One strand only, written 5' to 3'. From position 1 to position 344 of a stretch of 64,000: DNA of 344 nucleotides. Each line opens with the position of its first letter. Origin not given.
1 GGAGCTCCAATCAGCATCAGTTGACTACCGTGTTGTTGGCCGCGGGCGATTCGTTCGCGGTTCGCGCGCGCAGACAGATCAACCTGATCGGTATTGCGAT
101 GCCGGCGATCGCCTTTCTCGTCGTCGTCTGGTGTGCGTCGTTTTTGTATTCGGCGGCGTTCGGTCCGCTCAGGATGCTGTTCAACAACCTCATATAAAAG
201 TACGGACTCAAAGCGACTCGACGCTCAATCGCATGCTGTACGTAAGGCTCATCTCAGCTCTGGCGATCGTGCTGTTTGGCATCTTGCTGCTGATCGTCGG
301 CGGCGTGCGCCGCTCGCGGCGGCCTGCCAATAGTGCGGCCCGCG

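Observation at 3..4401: Translationally coupled pseudopilus operon that terminates in a DUF1559 protein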

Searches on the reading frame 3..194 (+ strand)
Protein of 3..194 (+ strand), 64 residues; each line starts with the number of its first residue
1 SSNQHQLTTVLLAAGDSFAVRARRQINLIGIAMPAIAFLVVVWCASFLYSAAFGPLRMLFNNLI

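Call 3: search_protein_families(library=pfam, proteins=[window:3-194:+], max_evalue=1)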
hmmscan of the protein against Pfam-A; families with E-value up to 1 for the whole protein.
window:3-194:+ (64 aa): 1 family
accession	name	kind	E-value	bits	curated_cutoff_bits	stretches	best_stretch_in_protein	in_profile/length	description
PF14061.12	Mtf2_C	-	0.1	13.3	27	1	12-25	19-32/48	Polycomb-like MTF2 factor 2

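Call 4: search_protein_families(library=ncbifam, proteins=[window:3-194:+], max_evalue=1)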
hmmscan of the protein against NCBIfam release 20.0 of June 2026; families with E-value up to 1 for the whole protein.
window:3-194:+ (64 aa): 0 families
